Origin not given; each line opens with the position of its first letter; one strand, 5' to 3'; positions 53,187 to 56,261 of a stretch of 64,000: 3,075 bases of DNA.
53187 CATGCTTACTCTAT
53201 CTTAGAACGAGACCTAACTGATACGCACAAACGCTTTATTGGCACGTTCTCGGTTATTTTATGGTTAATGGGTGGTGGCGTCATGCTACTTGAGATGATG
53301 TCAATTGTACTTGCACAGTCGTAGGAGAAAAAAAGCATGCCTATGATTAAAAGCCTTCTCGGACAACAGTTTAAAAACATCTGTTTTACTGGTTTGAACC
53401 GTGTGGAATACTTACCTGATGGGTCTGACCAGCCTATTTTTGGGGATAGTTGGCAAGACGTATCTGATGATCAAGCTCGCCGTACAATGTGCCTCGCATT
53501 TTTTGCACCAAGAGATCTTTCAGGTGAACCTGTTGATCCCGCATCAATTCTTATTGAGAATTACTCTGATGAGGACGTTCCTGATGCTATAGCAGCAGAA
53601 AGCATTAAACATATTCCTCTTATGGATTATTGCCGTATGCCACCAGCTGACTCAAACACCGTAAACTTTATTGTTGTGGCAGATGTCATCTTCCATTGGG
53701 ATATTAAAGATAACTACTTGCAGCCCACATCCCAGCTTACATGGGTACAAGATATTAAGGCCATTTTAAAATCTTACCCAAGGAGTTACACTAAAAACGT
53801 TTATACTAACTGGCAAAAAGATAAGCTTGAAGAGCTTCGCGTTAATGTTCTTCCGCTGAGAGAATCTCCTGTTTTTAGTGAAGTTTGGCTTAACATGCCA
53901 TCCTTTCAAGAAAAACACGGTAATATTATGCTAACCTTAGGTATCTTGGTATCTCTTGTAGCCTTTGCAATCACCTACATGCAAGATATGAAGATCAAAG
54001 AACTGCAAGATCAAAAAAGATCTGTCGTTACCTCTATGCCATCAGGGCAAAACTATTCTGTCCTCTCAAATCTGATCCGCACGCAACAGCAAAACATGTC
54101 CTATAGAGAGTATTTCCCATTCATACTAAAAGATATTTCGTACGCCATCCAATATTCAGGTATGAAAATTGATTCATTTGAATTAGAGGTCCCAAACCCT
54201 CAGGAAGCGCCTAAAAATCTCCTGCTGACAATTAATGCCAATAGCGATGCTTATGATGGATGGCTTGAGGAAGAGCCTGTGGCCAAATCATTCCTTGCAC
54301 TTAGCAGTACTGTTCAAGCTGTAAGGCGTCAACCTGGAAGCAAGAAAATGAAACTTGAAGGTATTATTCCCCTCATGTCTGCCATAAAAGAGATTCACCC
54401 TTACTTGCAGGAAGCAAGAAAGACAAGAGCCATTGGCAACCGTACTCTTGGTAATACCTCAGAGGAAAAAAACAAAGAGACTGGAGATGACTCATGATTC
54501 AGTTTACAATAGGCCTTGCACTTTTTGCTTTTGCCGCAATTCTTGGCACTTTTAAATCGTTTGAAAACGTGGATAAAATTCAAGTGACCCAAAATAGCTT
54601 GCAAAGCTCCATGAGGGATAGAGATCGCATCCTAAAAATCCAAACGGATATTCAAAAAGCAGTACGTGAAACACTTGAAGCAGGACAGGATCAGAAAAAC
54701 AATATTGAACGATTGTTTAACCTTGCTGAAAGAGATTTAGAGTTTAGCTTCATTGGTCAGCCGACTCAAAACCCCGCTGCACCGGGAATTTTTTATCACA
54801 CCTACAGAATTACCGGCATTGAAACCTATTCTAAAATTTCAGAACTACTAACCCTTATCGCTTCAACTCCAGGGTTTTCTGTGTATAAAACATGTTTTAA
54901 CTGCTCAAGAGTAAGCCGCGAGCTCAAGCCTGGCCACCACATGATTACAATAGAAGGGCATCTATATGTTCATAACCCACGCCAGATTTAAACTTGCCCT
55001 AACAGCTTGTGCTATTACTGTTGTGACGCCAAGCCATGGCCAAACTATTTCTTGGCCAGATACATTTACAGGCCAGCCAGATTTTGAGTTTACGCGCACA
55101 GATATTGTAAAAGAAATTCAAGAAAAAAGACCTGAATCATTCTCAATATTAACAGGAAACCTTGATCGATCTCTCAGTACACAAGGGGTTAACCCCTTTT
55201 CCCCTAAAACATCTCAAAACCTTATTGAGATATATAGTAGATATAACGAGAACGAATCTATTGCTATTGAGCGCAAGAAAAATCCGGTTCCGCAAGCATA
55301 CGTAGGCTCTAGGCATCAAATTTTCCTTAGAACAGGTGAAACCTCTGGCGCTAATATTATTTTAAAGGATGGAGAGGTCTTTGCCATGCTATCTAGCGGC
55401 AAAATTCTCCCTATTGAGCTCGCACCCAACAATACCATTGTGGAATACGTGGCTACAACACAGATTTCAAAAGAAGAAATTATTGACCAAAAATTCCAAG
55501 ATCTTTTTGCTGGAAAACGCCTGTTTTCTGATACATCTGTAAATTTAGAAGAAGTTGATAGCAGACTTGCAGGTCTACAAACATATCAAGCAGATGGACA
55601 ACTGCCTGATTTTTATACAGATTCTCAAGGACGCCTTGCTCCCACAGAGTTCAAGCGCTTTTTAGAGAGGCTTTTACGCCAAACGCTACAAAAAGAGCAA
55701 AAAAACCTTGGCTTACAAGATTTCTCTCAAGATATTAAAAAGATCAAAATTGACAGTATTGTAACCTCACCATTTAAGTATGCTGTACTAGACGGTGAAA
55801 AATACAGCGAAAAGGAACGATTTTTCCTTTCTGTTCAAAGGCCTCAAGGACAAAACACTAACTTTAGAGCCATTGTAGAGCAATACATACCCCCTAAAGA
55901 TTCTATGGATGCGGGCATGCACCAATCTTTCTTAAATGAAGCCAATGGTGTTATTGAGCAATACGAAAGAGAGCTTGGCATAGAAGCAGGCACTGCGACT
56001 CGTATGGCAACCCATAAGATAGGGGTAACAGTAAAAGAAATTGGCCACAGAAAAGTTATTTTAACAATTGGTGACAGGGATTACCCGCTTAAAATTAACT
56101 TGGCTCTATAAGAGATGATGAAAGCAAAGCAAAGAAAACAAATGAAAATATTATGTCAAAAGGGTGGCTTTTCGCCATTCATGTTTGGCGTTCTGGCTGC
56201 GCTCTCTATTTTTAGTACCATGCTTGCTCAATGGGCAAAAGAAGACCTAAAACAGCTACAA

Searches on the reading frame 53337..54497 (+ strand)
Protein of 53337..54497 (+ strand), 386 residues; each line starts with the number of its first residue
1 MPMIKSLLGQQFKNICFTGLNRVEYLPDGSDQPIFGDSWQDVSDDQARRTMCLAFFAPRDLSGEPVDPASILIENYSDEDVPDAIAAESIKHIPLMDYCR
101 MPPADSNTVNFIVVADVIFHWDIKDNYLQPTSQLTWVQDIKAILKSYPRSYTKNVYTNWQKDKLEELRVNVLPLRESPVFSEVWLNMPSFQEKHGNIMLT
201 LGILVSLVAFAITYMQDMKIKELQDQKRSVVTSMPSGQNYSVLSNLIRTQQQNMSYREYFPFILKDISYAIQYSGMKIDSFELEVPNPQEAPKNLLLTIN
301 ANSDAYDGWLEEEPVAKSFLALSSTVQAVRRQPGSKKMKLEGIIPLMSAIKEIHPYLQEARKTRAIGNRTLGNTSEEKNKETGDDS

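Call 5: search_protein_families(library=pfam, proteins=[window:53337-54497:+], max_evalue=0.01)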
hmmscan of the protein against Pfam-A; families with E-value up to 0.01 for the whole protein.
window:53337-54497:+ (386 aa): 0 families
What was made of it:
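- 53337..54497 (+): GspL-like bitopic protein (386 aa): a cytoplasmic domain, one TM helix and a periplasmic ferredoxin-like domain. No Pfam hit (call 5).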

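Call 6: search_protein_families(library=ncbifam, proteins=[window:53337-54497:+], max_evalue=0.01)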
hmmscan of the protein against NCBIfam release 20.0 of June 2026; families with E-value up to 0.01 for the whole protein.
window:53337-54497:+ (386 aa): 0 families

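Call 48: find_homologous_proteins(query=A4, max_evalue=0.001)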
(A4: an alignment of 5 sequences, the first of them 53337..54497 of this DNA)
Query A4 (5 sequences) (386 aa, profile of the alignment): 49 proteins with E <= 0.001 among 5481 candidates.
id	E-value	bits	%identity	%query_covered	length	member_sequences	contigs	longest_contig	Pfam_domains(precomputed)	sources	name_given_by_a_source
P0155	2.3e-216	736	81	96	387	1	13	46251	-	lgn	-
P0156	4.0e-215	732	99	100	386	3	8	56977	-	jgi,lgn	jgi:hypothetical protein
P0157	9.3e-210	714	85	97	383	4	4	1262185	-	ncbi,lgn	-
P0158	2.0e-208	710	87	97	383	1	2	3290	-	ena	-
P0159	8.6e-193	659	40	95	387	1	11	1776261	-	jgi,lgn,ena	jgi:hypothetical protein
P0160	2.7e-192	657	44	94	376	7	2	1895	-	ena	-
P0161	6.6e-186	636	44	96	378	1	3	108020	-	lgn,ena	-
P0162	2.3e-184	631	44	97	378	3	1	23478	-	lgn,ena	-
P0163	1.3e-183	628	46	94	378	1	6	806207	-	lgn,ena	-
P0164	3.3e-182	624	44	96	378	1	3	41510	-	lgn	-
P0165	3.7e-182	624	43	98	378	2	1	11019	-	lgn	-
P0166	5.6e-179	613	44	98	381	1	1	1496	-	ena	-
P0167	7.5e-178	609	46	92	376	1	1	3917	-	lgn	-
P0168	8.3e-178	609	46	92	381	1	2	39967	-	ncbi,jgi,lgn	ncbi:MAG: hypothetical protein ACI9TY_001827 [Alphaproteobacteria bacterium]|jgi:hypothetical protei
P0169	2.7e-176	604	43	97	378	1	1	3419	-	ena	-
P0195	9.7e-102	359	39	90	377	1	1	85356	-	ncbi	-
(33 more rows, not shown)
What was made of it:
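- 53337..54497 (+): The family has 49 clusters, and every source-given name is 'hypothetical protein' (call 48).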

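Call 51: find_encoding_contigs(protein=P0157, flank=10000, max_places=2)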
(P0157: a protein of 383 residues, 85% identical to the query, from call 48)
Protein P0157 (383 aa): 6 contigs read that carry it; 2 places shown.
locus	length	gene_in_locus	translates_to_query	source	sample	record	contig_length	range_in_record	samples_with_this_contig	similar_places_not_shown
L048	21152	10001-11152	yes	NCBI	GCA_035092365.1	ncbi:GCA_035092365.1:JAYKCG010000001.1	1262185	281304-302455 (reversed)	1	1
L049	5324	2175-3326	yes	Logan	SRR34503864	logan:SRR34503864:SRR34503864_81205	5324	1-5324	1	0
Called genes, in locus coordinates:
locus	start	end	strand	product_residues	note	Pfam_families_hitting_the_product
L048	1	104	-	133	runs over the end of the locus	-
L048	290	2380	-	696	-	PF00009:GTP_EFTU, PF03144:GTP_EFTU_D2, PF22042:EF-G_D2, PF14492:EFG_III, PF03764:EFG_IV, PF00679:EFG_C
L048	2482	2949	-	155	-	PF00177:Ribosomal_S7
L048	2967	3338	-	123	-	PF00164:Ribosom_S12_S23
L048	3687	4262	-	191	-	-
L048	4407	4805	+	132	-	-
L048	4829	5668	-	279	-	PF27507:DjlA_TM (weak), PF00226:DnaJ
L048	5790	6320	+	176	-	PF00034:Cytochrom_C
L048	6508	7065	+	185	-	-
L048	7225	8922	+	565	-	PF00437:T2SSE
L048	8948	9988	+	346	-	PF00482:T2SSF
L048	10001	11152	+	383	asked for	-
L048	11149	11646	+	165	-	-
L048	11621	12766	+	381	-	-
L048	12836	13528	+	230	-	-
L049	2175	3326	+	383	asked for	-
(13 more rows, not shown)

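Call 56: find_encoding_contigs(protein=P0195, flank=10000, max_places=2)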
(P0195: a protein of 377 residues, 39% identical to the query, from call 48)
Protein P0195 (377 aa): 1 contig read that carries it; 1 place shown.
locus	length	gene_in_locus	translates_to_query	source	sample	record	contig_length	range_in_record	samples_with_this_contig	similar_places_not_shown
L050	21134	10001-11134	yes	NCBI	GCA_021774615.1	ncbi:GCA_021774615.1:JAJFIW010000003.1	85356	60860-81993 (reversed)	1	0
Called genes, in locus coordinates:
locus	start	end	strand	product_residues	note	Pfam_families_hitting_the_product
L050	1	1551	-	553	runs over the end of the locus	PF14849:YidC_periplas, PF02096:60KD_IMP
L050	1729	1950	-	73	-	PF01809:YidD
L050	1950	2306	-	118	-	PF00825:Ribonuclease_P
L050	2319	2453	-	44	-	PF00468:Ribosomal_L34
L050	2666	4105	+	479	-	PF01134:GIDA (weak), PF01266:DAO (faint), PF03486:HI0933_like (faint), PF05834:Lycopene_cycl (faint), PF07992:Pyr_redox_2, PF13738:Pyr_redox_3, PF00070:Pyr_redox, PF02852:Pyr_redox_dim, +3 more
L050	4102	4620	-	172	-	-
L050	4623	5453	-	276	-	PF05099:TerB, PF00226:DnaJ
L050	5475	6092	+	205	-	-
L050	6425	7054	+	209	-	-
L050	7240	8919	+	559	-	PF05157:MshEN (weak), PF00437:T2SSE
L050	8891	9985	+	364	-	PF00482:T2SSF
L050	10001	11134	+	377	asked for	-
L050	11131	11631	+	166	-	-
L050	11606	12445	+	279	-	-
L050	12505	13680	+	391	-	PF07603:Lcl_C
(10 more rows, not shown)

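Call 59: predict_structure(alignment_id=A6)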
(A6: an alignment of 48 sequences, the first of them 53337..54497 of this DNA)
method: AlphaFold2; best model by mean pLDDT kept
length: 386 residues; sequences in the alignment: 48
mean_pLDDT: 85.9   pTM: 0.55
mean pLDDT of the five models: 85.9, 83.7, 81.7, 81.4, 81.4
residues with pLDDT >= 90: 196; 70-90: 150; 50-70: 27; < 50: 13
segments of 3 or more residues with pLDDT < 50: 378-386
pLDDT, mean of each block of 10 residues (from residue 1): 69 92 92 91 88 91 84 69 77 90 93 95 93 93 93 93 86 92 86 88 98 97 91 64 75 83 92 92 86 91 88 93 93 88 92 85 73 51 43
secondary structure, 60 per line:
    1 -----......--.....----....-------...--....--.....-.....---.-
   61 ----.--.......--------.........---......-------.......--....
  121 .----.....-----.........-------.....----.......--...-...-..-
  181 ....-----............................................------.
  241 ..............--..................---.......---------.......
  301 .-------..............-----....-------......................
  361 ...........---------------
elements in order: H8-11 E14-18 E23-26 E34-36 H39-42 H45-49 E51-55 H68-74 H83-91 E95-97 E108-114 E117-121 E126-130 H136-144 E152-156 H161-167 E170-172 H190-233 H240-254 H257-274 E278-284 E294-301 H309-322 E328-331 E339-345 H346-371
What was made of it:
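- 53337..54497 (+): The AF2 model has pLDDT 85.9 (call 59).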

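Call 61: fold_search(model_id=the predicted structure, library=pdb)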
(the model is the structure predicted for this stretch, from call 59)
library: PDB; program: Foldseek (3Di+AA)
matches with E <= 10: 830; with E <= 0.001: 0
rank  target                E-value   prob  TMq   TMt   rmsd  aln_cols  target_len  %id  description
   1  3jc8_Oa               3.1e-03  0.99  0.16  0.28  14.7       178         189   11  Architectural model of the type IVa pilus machine in a piliated state (released 2016-03-16)
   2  2rjz_A                9.4e-03  0.98  0.16  0.37  11.9       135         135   16  Crystal structure of the type 4 fimbrial biogenesis protein PilO from Pseudomonas aeruginosa (released 2007-11-06)
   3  2rjz_B                1.0e-02  0.91  0.14  0.32  12.1       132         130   16  Crystal structure of the type 4 fimbrial biogenesis protein PilO from Pseudomonas aeruginosa (released 2007-11-06)
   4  2dt9_A                1.2e-02  0.66  0.10  0.22  14.2       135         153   16  Crystal structure of the regulatory subunit of aspartate kinase from Thermus flavus (released 2007-07-17)
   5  4pht_Y                1.9e-02  0.82  0.21  0.32  10.3       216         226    8  ATPase GspE in complex with the cytoplasmic domain of GspL from the Vibrio vulnificus type II Secretion system (released 2014-11-26)
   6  5tkw                  1.9e-02  0.66  0.18  0.26  11.2       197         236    9  1.35 Angstrom Resolution Crystal Structure of a Pullulanase-specific Type II Secretion System Integral Cytoplasmic Membr (released 2016-10-19)
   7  1w97                  2.3e-02  0.80  0.22  0.33   9.4       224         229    8  cyto-EpsL: the cytoplasmic domain of EpsL, an inner membrane component of the type II secretion system of Vibrio cholera (released 2004-11-30)
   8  4pht_X                2.9e-02  0.75  0.19  0.30  10.1       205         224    8  ATPase GspE in complex with the cytoplasmic domain of GspL from the Vibrio vulnificus type II Secretion system (released 2014-11-26)
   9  3ehj_B                3.7e-02  0.75  0.15  0.24  23.7       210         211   11  Crystal structure of DesKC-H188V in complex with AMP-PCP (released 2009-09-15)
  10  8ove_AT               4.1e-02  0.63  0.12  0.28  13.2       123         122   15  CRYO-EM STRUCTURE OF TRYPANOSOMA BRUCEI PROCYCLIC FORM 80S RIBOSOME : TB11CS6H1 snoRNA mutant (released 2023-11-29)
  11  3ehj_A                4.6e-02  0.80  0.15  0.25  22.1       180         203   11  Crystal structure of DesKC-H188V in complex with AMP-PCP (released 2009-09-15)
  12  6i6u_B                5.5e-02  0.93  0.16  0.45   6.7       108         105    9  Circular permutant of ribosomal protein S6, adding 9aa to N terminal of P81-82, L75A mutant (released 2019-11-27)
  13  1yf5                  5.5e-02  0.69  0.21  0.30  10.2       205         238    6  Cyto-Epsl: The Cytoplasmic Domain Of Epsl, An Inner Membrane Component Of The Type II Secretion System Of Vibrio Cholera (released 2005-05-03)
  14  9dd0_C                6.2e-02  0.77  0.13  0.19  12.2       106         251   13  Designed allosteric facilitated dissociation switch AS1 in complex state TH with methylated lysines, crystal #2 (released 2025-08-20)
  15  5iul_A                6.2e-02  0.69  0.15  0.23  17.7       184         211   12  Crystal structure of the DesK-DesR complex in the phosphotransfer state with high Mg2+ (150 mM) and BeF3 (released 2016-12-21)
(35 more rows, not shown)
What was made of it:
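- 53337..54497 (+): Foldseek hits are PilO (3jc8_Oa, 2rjz) and cyto-GspL/EpsL (4pht_Y, 1w97, 1yf5, 5tkw), at E 3e-3 to 5.5e-2 (call 61).
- The architecture includes a GspL-like protein (call 61).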

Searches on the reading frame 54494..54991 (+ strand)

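Call 5: search_protein_families(library=pfam, proteins=[window:54494-54991:+], max_evalue=0.01)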
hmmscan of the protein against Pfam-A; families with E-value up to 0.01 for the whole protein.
window:54494-54991:+ (165 aa): 0 families

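Call 6: search_protein_families(library=ncbifam, proteins=[window:54494-54991:+], max_evalue=0.01)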
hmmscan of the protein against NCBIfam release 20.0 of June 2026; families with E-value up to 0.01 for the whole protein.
window:54494-54991:+ (165 aa): 1 family
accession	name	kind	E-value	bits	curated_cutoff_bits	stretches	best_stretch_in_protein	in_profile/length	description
NF053673.1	bindosome_BasF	exception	0.00013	20.7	1300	1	2-75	402-473/656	bindosome assembly system membrane anchoring protein BasF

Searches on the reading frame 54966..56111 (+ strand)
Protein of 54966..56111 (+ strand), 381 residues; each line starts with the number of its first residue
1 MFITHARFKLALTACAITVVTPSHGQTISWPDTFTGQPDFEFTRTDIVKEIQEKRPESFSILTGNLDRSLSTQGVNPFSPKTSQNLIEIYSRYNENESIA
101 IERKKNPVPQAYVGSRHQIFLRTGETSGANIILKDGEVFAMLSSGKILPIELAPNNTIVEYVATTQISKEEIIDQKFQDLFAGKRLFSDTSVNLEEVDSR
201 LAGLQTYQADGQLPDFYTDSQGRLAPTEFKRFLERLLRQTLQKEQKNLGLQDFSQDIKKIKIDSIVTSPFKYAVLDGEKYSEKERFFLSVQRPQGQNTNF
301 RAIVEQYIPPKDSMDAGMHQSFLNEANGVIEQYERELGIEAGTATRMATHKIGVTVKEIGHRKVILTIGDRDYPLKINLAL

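Call 5: search_protein_families(library=pfam, proteins=[window:54966-56111:+], max_evalue=0.01)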
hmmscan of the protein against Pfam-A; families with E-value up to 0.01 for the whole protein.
window:54966-56111:+ (381 aa): 0 families

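Call 6: search_protein_families(library=ncbifam, proteins=[window:54966-56111:+], max_evalue=0.01)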
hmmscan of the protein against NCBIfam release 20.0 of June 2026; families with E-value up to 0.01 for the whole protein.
window:54966-56111:+ (381 aa): 0 families

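Call 80: search_solved_structures(query=A5, max_evalue=10, show_alignments=1)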
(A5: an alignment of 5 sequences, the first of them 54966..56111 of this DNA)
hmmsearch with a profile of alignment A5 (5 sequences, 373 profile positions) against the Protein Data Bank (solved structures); distinct sequences matched with E-value up to 10: 1.
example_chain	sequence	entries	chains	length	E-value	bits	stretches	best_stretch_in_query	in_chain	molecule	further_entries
1jpm_A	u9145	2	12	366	0.25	13.4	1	166-265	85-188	L-Ala-D/L-Glu Epimerase | similar to chloromuconate cycloisomerase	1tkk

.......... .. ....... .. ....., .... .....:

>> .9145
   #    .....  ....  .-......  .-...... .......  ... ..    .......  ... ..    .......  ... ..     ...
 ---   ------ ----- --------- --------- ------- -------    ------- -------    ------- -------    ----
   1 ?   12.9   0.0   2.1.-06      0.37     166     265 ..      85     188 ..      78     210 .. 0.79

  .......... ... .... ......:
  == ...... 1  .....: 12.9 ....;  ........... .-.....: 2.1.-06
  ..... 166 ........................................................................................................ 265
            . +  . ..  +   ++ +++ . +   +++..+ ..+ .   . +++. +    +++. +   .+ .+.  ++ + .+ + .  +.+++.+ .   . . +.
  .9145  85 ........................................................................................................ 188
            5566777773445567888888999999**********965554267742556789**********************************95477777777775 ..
